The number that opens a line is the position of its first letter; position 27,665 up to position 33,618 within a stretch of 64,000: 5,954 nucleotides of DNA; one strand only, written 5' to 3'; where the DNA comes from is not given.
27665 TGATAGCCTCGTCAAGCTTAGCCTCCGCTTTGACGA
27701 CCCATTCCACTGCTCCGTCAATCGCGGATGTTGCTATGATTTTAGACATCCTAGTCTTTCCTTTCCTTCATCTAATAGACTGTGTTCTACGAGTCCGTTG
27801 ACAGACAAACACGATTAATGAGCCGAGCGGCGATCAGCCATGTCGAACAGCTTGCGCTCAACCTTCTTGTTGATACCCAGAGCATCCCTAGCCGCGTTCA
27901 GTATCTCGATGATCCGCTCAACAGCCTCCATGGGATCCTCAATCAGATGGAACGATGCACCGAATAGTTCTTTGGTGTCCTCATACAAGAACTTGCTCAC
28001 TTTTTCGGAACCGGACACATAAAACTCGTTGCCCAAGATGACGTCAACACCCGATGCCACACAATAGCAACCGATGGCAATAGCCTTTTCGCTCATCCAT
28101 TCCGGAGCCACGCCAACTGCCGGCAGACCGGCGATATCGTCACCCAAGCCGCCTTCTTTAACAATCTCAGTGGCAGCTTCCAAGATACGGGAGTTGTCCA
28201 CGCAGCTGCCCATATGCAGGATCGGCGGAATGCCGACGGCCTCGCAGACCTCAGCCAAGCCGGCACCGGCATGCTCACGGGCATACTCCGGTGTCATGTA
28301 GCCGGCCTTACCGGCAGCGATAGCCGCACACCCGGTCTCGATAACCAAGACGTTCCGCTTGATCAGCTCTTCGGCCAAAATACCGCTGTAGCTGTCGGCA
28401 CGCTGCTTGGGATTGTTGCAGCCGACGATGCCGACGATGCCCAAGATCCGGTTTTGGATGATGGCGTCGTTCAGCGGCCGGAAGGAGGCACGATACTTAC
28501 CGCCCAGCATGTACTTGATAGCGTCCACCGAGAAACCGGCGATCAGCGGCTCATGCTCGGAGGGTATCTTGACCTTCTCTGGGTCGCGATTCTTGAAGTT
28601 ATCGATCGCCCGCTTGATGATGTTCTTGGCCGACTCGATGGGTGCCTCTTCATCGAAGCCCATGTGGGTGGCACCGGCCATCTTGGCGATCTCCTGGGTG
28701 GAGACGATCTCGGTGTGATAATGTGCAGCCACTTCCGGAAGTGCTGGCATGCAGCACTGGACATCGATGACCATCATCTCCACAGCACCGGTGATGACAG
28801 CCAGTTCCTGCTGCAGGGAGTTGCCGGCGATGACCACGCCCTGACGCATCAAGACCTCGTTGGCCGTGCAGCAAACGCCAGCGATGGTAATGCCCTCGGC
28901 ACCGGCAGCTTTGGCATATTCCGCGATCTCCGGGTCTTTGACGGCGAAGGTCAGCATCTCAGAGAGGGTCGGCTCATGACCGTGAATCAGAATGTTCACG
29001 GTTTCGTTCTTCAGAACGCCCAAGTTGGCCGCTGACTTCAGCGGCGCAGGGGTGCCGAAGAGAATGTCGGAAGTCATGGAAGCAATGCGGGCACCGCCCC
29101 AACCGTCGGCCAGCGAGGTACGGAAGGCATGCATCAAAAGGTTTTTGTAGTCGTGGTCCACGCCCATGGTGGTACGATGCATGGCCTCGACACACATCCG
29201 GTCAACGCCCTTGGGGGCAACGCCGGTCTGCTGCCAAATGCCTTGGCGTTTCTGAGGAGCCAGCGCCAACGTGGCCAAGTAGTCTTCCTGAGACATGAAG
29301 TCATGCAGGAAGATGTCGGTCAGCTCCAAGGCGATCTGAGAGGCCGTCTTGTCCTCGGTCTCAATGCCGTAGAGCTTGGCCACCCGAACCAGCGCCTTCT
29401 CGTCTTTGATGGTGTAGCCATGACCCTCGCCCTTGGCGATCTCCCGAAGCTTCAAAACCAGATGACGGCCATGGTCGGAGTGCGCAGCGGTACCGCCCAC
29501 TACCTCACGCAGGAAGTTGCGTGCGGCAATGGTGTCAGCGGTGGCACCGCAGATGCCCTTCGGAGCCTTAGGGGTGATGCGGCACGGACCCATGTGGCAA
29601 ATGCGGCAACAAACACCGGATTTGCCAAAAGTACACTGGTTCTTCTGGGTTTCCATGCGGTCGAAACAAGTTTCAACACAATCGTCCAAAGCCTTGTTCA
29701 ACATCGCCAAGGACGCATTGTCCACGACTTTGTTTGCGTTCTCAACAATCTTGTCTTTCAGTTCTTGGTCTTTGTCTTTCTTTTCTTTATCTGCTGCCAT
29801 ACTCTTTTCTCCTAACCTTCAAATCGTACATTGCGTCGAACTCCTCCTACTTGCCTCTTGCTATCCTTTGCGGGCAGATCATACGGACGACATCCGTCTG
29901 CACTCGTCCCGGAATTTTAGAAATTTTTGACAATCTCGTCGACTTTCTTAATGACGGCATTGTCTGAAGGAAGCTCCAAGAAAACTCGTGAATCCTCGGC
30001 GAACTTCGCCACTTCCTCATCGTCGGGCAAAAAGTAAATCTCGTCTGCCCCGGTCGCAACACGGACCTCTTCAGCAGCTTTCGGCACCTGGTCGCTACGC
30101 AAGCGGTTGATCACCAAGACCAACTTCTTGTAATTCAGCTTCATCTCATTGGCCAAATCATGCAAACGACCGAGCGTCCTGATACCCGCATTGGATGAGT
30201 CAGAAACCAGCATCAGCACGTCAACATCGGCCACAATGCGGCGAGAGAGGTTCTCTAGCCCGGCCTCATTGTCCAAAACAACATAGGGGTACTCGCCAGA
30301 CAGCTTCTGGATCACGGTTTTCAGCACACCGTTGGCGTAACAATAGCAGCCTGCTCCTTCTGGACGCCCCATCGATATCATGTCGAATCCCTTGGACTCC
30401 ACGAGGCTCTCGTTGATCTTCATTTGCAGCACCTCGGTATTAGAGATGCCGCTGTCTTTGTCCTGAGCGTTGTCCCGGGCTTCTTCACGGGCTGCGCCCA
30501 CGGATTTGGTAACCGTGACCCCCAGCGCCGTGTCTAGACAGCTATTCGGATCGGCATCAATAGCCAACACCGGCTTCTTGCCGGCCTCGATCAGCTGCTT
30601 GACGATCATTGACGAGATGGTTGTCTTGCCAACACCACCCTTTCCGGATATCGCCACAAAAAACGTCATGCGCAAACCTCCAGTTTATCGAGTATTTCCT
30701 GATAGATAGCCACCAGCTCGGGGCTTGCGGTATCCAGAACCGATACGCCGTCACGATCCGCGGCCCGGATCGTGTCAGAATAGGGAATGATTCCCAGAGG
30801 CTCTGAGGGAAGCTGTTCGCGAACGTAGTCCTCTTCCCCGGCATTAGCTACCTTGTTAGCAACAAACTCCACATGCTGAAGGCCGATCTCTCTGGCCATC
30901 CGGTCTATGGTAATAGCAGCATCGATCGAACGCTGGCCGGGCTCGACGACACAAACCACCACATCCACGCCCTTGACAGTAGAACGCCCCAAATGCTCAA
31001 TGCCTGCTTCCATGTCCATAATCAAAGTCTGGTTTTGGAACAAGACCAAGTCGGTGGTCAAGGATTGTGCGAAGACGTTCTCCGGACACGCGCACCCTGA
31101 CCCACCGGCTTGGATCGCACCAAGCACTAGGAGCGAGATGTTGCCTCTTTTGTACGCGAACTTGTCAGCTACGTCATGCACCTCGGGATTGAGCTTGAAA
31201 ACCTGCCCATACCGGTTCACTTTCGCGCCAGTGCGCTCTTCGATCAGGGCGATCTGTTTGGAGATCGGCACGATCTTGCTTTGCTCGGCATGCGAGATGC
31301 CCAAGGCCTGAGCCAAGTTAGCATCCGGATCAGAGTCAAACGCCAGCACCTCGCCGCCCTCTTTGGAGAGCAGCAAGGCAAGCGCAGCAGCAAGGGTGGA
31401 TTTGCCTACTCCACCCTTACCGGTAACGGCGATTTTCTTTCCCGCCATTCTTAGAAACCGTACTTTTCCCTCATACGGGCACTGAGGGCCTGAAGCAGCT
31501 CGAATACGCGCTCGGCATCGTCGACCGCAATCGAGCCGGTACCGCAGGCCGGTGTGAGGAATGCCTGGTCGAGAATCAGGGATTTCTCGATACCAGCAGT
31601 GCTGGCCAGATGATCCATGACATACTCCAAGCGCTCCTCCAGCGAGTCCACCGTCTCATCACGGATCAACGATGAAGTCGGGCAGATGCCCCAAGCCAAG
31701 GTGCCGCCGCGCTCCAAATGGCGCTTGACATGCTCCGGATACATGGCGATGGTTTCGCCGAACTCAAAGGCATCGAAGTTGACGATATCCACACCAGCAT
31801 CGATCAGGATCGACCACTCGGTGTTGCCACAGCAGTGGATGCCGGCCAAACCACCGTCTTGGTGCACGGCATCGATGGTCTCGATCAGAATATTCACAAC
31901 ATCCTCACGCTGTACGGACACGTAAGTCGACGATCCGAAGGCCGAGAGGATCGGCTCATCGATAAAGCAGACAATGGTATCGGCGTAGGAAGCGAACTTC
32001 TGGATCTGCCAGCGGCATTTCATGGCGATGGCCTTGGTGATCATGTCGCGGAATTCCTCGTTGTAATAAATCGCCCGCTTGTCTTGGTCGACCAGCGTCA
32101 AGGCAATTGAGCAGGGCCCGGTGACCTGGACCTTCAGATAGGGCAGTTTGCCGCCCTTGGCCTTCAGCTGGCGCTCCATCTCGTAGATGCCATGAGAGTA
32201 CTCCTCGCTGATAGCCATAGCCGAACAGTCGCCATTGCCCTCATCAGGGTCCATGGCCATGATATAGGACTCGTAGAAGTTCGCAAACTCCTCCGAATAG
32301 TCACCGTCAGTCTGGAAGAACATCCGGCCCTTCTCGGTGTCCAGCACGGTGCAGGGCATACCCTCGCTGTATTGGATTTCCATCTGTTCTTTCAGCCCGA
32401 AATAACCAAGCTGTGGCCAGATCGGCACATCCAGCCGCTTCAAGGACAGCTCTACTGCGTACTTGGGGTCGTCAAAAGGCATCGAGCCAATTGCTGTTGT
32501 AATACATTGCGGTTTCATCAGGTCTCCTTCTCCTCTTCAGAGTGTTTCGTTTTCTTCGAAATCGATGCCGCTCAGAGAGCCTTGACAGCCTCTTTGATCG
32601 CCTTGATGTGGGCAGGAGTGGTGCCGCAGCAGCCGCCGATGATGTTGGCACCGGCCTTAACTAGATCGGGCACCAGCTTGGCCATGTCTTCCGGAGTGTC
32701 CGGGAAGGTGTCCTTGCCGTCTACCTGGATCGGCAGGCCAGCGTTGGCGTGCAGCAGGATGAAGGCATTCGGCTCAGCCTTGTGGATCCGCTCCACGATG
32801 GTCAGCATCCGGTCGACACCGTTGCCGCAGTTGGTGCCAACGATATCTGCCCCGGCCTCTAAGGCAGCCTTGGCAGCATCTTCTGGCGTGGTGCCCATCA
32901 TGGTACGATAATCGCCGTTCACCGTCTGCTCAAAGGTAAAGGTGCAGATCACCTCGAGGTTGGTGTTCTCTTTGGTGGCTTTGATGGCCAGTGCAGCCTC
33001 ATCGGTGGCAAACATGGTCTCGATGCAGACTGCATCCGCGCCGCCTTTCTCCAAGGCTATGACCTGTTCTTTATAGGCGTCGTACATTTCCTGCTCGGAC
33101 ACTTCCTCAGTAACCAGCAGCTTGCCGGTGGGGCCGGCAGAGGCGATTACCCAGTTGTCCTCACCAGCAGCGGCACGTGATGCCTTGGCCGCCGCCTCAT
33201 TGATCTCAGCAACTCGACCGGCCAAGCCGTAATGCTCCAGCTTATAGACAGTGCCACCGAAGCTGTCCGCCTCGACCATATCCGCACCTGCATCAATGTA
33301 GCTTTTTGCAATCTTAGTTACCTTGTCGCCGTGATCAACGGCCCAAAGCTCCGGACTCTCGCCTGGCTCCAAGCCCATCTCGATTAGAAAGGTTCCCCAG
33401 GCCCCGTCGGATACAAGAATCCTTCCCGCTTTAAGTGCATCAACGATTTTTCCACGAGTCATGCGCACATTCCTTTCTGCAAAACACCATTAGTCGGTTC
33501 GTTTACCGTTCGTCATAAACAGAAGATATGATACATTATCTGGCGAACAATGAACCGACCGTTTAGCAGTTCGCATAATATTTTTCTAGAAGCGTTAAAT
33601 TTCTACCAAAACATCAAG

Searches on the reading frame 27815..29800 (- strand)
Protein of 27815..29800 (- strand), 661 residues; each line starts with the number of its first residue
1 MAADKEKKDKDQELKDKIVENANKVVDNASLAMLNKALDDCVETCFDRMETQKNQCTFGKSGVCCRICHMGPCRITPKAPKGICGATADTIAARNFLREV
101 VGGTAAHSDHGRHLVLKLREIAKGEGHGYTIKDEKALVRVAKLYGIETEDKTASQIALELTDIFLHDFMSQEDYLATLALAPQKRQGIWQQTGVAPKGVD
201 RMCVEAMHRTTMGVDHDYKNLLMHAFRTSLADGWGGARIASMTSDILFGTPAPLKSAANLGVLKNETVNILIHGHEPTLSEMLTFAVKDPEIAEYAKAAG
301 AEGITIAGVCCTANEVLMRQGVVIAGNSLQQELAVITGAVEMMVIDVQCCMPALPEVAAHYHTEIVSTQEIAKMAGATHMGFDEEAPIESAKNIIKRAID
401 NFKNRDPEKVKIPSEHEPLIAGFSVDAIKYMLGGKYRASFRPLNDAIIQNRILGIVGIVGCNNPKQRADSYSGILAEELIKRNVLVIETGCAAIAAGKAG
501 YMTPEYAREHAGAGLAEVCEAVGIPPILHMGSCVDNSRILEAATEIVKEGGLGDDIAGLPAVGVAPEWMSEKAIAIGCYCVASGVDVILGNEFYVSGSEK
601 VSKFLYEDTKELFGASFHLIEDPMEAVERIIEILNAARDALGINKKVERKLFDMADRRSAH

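Call 3: search_protein_families(library=pfam, proteins=[window:27815-29800:-], max_evalue=0.01)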
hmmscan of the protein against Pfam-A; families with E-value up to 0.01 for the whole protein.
window:27815-29800:- (661 aa): 1 family
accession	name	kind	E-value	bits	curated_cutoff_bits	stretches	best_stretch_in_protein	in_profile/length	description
PF03063.25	Prismane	-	2.3e-166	554.9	27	1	63-623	1-512/513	Prismane/CO dehydrogenase family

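Call 4: search_protein_families(library=ncbifam, proteins=[window:27815-29800:-], max_evalue=0.01)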
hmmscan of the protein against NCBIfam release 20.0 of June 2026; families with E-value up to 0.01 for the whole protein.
window:27815-29800:- (661 aa): 3 families
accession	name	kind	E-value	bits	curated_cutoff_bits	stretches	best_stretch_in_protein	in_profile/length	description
TIGR01702.1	CO_DH_cata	equivalog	4.3e-193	642.9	478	1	26-643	2-621/621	anaerobic carbon-monoxide dehydrogenase catalytic subunit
TIGR00314.1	cdhA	equivalog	1.3e-21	76.2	781.3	3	441-591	487-640/784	CO dehydrogenase/acetyl-CoA synthase complex subunit alpha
TIGR01703.1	hybrid_clust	equivalog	0.0021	16.7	360.8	1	415-586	341-482/522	hydroxylamine reductase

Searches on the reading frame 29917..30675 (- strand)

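Call 6: search_protein_families(library=pfam, proteins=[window:29917-30675:-], max_evalue=0.001)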
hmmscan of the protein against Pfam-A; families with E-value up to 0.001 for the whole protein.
window:29917-30675:- (252 aa): 7 families
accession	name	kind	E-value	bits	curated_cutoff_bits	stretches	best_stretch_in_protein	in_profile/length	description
PF01656.29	CbiA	-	2.8e-14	53.6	25.4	1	7-227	2-120/125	CobQ/CobB/MinD/ParA nucleotide binding domain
PF13614.12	AAA_31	-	1.4e-13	51.6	27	1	10-181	8-170/177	AAA domain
PF06564.18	CBP_BcsQ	-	1.5e-07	31.7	21.3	1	9-163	6-150/234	Cellulose biosynthesis protein BcsQ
PF02374.21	ArsA_ATPase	-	1.7e-07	31.2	24.3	1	6-59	3-55/305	Anion-transporting ATPase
PF00142.24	Fer4_NifH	-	1.6e-06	28.2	25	1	7-121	3-104/271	4Fe-4S iron sulfur cluster binding proteins, NifH/frxC family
PF10609.15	ParA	-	5.5e-05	23.2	27.1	1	6-42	6-41/246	NUBPL iron-transfer P-loop NTPase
PF20720.3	nSTAND3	-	0.00011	22.4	27.2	1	6-37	19-50/155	Novel STAND NTPase 3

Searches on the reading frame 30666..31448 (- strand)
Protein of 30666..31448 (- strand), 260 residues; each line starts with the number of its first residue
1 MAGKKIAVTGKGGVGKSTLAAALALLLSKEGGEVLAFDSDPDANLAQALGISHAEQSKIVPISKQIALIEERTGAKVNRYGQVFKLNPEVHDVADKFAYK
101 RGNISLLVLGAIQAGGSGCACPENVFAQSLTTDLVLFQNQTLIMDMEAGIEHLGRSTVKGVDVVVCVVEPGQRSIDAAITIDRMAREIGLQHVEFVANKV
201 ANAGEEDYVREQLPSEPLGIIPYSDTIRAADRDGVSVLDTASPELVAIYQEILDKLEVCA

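Call 6: search_protein_families(library=pfam, proteins=[window:30666-31448:-], max_evalue=0.001)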
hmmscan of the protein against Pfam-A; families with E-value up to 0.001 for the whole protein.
window:30666-31448:- (260 aa): 8 families
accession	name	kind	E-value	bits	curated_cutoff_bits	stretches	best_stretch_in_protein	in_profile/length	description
PF01656.29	CbiA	-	2.2e-17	63.6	25.4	1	7-234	3-122/125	CobQ/CobB/MinD/ParA nucleotide binding domain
PF13614.12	AAA_31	-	1.1e-10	42.2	27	1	4-61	2-61/177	AAA domain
PF02374.21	ArsA_ATPase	-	1.7e-10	41.1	24.3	1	5-59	3-57/305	Anion-transporting ATPase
PF10609.15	ParA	-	1.5e-08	34.8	27.1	1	6-64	6-70/246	NUBPL iron-transfer P-loop NTPase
PF00142.24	Fer4_NifH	-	1.7e-07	31.4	25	1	4-49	1-46/271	4Fe-4S iron sulfur cluster binding proteins, NifH/frxC family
PF00005.33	ABC_tran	-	9.5e-06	26.7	25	1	2-73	10-75/137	ABC transporter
PF13500.12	AAA_26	-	0.00025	21.4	27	0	164-228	131-195/198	AAA domain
PF06564.18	CBP_BcsQ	-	0.0007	19.6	21.3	0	6-51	4-50/234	Cellulose biosynthesis protein BcsQ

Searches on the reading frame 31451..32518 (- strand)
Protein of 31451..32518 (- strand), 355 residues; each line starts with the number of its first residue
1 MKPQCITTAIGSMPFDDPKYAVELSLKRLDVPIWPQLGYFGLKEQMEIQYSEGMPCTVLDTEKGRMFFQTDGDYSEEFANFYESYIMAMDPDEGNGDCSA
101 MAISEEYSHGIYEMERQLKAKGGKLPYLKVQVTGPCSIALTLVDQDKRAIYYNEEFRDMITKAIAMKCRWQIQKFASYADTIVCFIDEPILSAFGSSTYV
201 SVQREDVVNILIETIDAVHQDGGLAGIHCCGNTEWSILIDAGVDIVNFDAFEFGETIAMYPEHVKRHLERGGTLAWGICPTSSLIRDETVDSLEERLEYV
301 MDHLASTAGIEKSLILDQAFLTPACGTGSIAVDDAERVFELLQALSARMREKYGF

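Call 6: search_protein_families(library=pfam, proteins=[window:31451-32518:-], max_evalue=0.001)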
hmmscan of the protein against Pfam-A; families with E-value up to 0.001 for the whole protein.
window:31451-32518:- (355 aa): 0 families

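Call 39: search_protein_families(library=pfam, proteins=[window:31451-32518:-], max_evalue=10)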
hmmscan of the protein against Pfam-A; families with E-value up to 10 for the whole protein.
window:31451-32518:- (355 aa): 0 families

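Call 61: search_solved_structures(query=window:31451-32518:-, max_evalue=1, show_alignments=0)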
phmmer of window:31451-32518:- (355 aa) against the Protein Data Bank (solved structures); distinct sequences matched with E-value up to 1: 0.

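Call 62: search_protein_families(library=ncbifam, proteins=[window:31451-32518:-], max_evalue=1)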
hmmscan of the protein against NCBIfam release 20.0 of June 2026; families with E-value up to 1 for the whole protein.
window:31451-32518:- (355 aa): 1 family
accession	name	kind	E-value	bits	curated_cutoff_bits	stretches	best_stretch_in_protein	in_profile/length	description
NF002119.0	PRK00957.1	equivalog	3.6e-07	29.6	258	1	128-345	110-300/306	methionine synthase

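Call 74: find_homologous_proteins(query=window:31451-32518:-, max_evalue=0.00001)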
Query window:31451-32518:- (355 aa): 3843 proteins with E <= 0.00001 among 6440 candidates; the best 120 are listed.
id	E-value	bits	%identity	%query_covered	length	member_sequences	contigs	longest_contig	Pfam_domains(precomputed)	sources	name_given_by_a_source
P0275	1.4e-240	816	100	100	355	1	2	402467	-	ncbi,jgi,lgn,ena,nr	ncbi:MAG: hypothetical protein FWF71_06770 [Actinomycetia bacterium]|nr:hypothetical protein [Actino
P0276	8.9e-186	636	75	100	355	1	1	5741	-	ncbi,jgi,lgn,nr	ncbi:MAG: hypothetical protein LBH87_02770 [Coriobacteriales bacterium]|jgi:hypothetical protein|nr:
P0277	6.7e-184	629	74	100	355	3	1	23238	-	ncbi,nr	ncbi:MAG: hypothetical protein FWF30_00200 [Coriobacteriia bacterium]|nr:hypothetical protein [Corio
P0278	2.6e-178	611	72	100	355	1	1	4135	-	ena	-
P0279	5.3e-177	607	71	100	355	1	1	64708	-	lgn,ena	-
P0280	5.8e-174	597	71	100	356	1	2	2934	-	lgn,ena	-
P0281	6.7e-174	597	73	100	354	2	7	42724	-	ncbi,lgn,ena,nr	ncbi:MAG: hypothetical protein H8D45_07690 [Bacteroidetes bacterium]|nr:hypothetical protein [Bacter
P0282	2.3e-173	595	73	100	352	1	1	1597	-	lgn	-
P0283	2.8e-173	594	72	100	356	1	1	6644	-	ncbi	-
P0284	3.7e-173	594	72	100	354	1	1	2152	-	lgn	-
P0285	4.4e-173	594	72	100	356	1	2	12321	-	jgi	jgi:hypothetical protein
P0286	9.0e-173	593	69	100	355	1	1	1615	-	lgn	-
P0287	1.8e-172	592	72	100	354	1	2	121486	-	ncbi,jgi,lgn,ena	ncbi:MAG: hypothetical protein WCQ41_01090 [Bacillota bacterium]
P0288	2.1e-172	592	70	99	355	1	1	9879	-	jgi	-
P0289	2.3e-172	592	71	99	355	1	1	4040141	-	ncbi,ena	-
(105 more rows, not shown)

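Call 81: predict_structure(alignment_id=A4)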
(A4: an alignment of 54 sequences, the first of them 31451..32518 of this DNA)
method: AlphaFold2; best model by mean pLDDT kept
length: 355 residues; sequences in the alignment: 54
mean_pLDDT: 92.5   pTM: 0.91
mean pLDDT of the five models: 92.5, 92.2, 91.7, 90.0, 88.5
residues with pLDDT >= 90: 285; 70-90: 56; 50-70: 8; < 50: 6
segments of 3 or more residues with pLDDT < 50: 193-198
pLDDT, mean of each block of 10 residues (from residue 1): 94 93 97 94 91 94 91 93 96 93 97 98 97 91 86 92 98 98 91 45 87 97 93 84 95 91 97 96 95 98 97 98 84 95 98 98
secondary structure, 60 per line:
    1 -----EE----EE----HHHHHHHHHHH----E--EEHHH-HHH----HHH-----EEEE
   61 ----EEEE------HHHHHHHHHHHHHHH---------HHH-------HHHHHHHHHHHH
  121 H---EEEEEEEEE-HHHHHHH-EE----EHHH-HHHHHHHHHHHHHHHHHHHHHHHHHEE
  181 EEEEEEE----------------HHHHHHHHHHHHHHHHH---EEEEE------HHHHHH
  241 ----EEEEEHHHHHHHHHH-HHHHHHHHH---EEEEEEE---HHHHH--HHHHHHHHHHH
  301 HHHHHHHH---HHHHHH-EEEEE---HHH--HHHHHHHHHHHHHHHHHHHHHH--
elements in order: H18-28 E57-60 E65-68 H75-89 H109-121 E125-133 H135-141 H154-178 E179-187 H204-220 E224-228 H235-240 E245-249 H250-259 H261-269 E273-279 H283-287 H290-308 H312-317 E319-323 H332-353

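Call 84: fold_search(model_id=the predicted structure, library=pdb)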
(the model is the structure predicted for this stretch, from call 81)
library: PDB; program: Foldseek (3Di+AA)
matches with E <= 10: 1790; with E <= 0.001: 45
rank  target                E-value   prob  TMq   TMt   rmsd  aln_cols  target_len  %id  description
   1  1xpg_A                1.0e-07  1.00  0.55  0.29   7.5       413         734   13  Crystal Structure of T. maritima Cobalamin-Independent Methionine Synthase complexed with Zn2+ and Methyltetrahydrofol (released 2005-03-01)
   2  1t7l_A                3.0e-07  1.00  0.53  0.28   7.4       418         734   12  Crystal Structure of Cobalamin-Independent Methionine Synthase from T. maritima (released 2005-03-01)
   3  4ay8_A                3.2e-07  1.00  0.52  0.54   6.3       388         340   13  SeMet-derivative of a methyltransferase from M. mazei (released 2012-10-31)
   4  3bq5_B                3.6e-07  1.00  0.43  0.23   5.7       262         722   13  Crystal Structure of T. maritima Cobalamin-Independent Methionine Synthase complexed with Zn2+ and Homocysteine (Monoc (released 2008-03-11)
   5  1xdj_B                4.9e-07  1.00  0.58  0.31   5.9       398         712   14  Crystal Structure of T. maritima Cobalamin-Independent Methionine Synthase complexed with Zn2+ and Homocysteine (released 2005-03-01)
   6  3bq5_A                8.9e-07  1.00  0.54  0.30   7.3       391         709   13  Crystal Structure of T. maritima Cobalamin-Independent Methionine Synthase complexed with Zn2+ and Homocysteine (Monoc (released 2008-03-11)
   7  4ztx                  1.2e-06  1.00  0.47  0.24   4.8       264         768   12  Neurospora crassa cobalamin-independent methionine synthase complexed with Zn2+ (released 2015-12-09)
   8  4wsh_B                1.6e-06  1.00  0.43  0.44  12.2       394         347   12  Crystal structure of Probable Uroporphyrinogen decarboxylase (UPD) (URO-D) from Pseudomonas aeruginosa (released 2014-11-19)
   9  1xr2_A                3.6e-06  1.00  0.57  0.31   6.0       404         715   12  Crystal Structure of oxidized T. maritima Cobalamin-Independent Methionine Synthase complexed with Methyltetrahydrofol (released 2005-03-01)
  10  3bq6_B                5.3e-06  1.00  0.48  0.26  14.4       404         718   12  Crystal Structure of T. maritima Cobalamin-Independent Methionine Synthase complexed with Zn2+ (Monoclinic) (released 2008-03-11)
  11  3bq6_A                5.9e-06  1.00  0.46  0.25   4.7       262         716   14  Crystal Structure of T. maritima Cobalamin-Independent Methionine Synthase complexed with Zn2+ (Monoclinic) (released 2008-03-11)
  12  3pph_A                6.2e-06  1.00  0.56  0.29   6.0       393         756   12  Crystal structure of the Candida albicans methionine synthase by surface entropy reduction, threonine variant (released 2011-10-12)
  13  3pph_B                9.1e-06  1.00  0.55  0.29   5.9       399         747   13  Crystal structure of the Candida albicans methionine synthase by surface entropy reduction, threonine variant (released 2011-10-12)
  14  4l65                  1.9e-05  1.00  0.48  0.24   4.6       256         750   13  Crystal structure of the Candida albicans Methionine Synthase in complex with 5-Methyl-Tetrahydrofolate and Methionine (released 2014-03-05)
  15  3ppc_B                7.4e-05  1.00  0.51  0.27   8.0       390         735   12  Crystal structure of the Candida albicans methionine synthase by surface entropy reduction, tyrosine variant with zinc (released 2011-10-12)
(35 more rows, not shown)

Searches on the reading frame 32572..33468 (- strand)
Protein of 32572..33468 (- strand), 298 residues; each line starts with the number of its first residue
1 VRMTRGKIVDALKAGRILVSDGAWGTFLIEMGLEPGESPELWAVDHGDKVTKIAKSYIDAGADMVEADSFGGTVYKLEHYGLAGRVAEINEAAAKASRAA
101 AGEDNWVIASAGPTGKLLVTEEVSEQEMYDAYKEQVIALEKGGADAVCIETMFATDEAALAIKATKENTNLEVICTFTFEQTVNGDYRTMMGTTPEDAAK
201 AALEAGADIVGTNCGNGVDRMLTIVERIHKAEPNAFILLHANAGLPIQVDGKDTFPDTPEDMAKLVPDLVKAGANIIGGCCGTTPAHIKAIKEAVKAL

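Call 6: search_protein_families(library=pfam, proteins=[window:32572-33468:-], max_evalue=0.001)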
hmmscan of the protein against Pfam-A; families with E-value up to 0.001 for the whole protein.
window:32572-33468:- (298 aa): 1 family
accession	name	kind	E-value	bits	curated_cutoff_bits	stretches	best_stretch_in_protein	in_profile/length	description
PF02574.22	S-methyl_trans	-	3.4e-67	227.7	22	1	18-295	1-283/283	Homocysteine S-methyltransferase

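Call 62: search_protein_families(library=ncbifam, proteins=[window:32572-33468:-], max_evalue=1)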
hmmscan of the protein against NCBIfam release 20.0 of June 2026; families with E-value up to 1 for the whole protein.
window:32572-33468:- (298 aa): 10 families
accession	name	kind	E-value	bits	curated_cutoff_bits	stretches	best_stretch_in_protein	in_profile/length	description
NF006396.0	PRK08645.1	equivalog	3.6e-74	250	453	1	9-297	5-286/611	bifunctional homocysteine S-methyltransferase/methylenetetrahydrofolate reductase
NF005718.0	PRK07534.1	equivalog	7.9e-65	219.3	338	1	7-297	5-296/337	betaine--homocysteine S-methyltransferase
TIGR02082.1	metH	equivalog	1.4e-48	165.3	1010.85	1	16-297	4-314/1182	methionine synthase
NF007024.0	PRK09490.1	equivalog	2.7e-40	138.1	1497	1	38-297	56-331/1234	methionine synthase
NF007020.0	PRK09485.1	equivalog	3.4e-27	95.3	215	1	8-296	4-304/306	homocysteine S-methyltransferase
NF010386.0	PRK13813.1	equivalog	0.0038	16.8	208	0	193-296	68-162/216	orotidine 5'-phosphate decarboxylase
NF004889.0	PRK06252.1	subfamily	0.011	14.8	244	0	195-219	293-320/340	methylcobalamin:coenzyme M methyltransferase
TIGR00640.1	acid_CoA_mut_C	subfamily_domain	0.071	13.1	57.45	0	189-221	36-68/132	methylmalonyl-CoA mutase C-terminal domain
NF038032.1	CehA_McbA_metalo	domain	0.071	12.5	80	1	4-41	200-236/315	CehA/McbA family metallohydrolase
TIGR02317.1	prpB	equivalog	0.072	12.3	354.4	0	44-68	157-181/285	methylisocitrate lyase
